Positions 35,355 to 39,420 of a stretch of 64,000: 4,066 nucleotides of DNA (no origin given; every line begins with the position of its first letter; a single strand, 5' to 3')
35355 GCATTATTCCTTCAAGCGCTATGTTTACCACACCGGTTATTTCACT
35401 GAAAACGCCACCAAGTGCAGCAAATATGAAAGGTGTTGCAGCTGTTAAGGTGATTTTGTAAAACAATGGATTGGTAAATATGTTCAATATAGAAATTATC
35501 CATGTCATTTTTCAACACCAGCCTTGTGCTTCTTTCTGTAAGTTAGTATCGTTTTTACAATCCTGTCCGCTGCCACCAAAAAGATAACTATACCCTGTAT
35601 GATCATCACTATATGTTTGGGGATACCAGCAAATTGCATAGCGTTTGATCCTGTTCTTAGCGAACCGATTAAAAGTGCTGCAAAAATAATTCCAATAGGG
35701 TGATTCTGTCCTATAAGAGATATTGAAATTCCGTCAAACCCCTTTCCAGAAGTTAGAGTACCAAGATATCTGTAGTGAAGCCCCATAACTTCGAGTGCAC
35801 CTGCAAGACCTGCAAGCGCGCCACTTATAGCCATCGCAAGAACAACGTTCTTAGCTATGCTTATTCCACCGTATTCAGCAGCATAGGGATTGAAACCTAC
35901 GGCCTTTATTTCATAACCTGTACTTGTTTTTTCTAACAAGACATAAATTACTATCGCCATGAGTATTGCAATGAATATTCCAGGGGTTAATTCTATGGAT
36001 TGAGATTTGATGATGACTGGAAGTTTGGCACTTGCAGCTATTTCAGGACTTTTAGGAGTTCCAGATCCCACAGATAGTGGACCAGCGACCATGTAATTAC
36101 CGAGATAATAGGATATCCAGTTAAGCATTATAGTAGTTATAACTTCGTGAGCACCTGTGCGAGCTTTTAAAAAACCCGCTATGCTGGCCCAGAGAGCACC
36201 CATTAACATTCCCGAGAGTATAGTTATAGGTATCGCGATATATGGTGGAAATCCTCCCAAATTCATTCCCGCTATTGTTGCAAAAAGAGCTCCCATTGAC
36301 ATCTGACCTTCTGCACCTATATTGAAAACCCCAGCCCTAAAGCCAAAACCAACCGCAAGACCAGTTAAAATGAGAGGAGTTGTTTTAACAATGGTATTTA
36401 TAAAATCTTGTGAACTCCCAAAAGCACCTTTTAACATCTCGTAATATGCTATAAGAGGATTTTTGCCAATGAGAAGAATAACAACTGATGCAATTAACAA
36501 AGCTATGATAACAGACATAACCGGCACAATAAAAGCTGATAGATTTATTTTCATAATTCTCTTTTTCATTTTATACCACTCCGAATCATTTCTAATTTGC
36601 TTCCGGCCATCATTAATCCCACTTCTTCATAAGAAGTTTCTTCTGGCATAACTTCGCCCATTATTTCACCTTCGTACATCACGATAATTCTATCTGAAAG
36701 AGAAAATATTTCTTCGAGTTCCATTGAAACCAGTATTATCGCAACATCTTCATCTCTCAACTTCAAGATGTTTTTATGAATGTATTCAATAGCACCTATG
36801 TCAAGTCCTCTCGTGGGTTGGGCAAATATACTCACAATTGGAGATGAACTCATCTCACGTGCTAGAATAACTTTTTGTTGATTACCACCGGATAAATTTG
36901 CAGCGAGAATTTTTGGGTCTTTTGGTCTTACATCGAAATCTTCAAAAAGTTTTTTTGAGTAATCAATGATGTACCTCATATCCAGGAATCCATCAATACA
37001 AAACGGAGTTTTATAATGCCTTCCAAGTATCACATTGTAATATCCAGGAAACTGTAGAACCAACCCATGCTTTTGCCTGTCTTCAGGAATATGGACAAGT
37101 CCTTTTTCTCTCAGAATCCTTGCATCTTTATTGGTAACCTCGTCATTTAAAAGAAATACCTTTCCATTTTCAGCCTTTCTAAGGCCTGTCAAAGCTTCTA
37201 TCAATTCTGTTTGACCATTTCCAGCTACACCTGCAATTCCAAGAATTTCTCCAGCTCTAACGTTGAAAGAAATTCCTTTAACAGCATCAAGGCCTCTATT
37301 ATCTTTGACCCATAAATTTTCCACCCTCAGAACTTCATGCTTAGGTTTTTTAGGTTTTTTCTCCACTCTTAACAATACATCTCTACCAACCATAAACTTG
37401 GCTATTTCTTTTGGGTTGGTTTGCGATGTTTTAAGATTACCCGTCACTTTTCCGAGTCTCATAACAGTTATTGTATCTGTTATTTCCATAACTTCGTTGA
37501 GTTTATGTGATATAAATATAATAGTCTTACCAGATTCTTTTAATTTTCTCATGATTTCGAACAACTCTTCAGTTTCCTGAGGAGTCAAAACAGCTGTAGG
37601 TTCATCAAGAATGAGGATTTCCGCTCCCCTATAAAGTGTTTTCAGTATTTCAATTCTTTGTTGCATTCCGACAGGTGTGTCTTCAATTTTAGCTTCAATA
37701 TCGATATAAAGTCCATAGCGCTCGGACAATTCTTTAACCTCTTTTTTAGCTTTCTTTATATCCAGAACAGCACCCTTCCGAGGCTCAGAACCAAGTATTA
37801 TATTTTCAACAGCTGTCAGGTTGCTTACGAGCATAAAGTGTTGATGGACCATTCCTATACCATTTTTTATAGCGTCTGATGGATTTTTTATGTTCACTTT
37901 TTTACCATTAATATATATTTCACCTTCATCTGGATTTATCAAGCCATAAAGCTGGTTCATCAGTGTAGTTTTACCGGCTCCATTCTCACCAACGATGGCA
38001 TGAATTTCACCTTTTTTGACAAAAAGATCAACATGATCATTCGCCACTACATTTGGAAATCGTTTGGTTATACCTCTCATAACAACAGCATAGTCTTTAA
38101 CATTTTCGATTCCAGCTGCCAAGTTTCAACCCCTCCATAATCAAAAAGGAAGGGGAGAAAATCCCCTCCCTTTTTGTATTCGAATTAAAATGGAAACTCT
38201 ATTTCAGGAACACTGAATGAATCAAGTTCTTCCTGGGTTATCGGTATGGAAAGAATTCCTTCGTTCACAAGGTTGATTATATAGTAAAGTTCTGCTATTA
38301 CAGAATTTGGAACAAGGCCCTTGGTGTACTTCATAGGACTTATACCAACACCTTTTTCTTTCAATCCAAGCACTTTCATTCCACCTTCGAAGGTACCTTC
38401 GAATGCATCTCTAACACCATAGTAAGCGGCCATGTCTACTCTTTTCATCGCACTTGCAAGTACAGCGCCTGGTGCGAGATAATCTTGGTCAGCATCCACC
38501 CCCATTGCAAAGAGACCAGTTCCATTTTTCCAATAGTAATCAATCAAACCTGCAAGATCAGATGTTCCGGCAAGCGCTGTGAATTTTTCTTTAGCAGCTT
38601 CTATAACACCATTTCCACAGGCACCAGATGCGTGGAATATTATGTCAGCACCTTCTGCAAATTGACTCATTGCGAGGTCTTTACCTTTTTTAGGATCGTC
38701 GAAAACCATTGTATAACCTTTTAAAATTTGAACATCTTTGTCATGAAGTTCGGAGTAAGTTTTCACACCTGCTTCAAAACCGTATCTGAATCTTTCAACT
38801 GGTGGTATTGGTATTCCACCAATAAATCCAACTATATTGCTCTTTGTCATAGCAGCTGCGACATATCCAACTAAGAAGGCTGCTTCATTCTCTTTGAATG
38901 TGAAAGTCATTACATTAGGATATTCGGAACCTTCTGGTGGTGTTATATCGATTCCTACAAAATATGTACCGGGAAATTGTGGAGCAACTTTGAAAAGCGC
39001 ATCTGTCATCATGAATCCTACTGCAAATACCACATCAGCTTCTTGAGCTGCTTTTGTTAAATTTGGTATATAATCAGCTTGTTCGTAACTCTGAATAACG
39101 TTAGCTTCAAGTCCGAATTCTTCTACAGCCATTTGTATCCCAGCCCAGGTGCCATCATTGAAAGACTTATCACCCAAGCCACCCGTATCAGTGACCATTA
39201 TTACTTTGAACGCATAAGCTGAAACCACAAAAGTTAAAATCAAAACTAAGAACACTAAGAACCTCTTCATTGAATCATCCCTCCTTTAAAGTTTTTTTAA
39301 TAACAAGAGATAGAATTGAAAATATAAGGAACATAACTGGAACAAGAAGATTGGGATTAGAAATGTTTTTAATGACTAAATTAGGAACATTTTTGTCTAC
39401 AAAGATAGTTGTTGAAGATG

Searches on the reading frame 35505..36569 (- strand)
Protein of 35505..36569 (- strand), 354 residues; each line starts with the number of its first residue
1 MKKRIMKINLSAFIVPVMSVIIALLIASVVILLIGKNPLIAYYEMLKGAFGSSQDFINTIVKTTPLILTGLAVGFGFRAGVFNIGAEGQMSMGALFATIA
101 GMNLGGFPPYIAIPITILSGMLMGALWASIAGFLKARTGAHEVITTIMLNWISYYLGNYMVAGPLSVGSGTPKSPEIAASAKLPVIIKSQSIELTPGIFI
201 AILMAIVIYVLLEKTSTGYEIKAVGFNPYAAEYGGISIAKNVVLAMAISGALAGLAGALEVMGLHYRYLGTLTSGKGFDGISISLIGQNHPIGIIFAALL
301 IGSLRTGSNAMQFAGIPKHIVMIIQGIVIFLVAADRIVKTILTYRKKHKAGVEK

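Call 16: search_protein_families(library=pfam, proteins=[window:35505-36569:-], max_evalue=0.00001)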
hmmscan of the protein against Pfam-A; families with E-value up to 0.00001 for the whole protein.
window:35505-36569:- (354 aa): 1 family
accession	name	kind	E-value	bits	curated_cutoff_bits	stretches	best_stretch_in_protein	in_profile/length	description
PF02653.21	BPD_transp_2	-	6.4e-48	163.7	26.8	1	57-332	3-268/269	Branched-chain amino acid transport system / permease component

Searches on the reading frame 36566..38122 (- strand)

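Call 16: search_protein_families(library=pfam, proteins=[window:36566-38122:-], max_evalue=0.00001)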
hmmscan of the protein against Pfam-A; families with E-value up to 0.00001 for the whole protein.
window:36566-38122:- (518 aa): 2 families
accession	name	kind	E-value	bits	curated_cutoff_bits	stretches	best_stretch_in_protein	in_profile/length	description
PF00005.33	ABC_tran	-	2e-45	155.2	25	2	30-177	3-137/137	ABC transporter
PF13304.12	AAA_21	-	8.1e-09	36.4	27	0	122-208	176-300/304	AAA domain, putative AbiEii toxin, Type IV TA system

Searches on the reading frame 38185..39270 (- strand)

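Call 16: search_protein_families(library=pfam, proteins=[window:38185-39270:-], max_evalue=0.00001)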
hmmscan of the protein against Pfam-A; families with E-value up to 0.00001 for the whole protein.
window:38185-39270:- (361 aa): 1 family
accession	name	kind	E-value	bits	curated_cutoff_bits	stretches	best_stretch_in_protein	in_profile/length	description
PF02608.20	Bmp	-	2.2e-62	211.2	24.1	1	22-311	2-269/301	ABC transporter substrate-binding protein PnrA-like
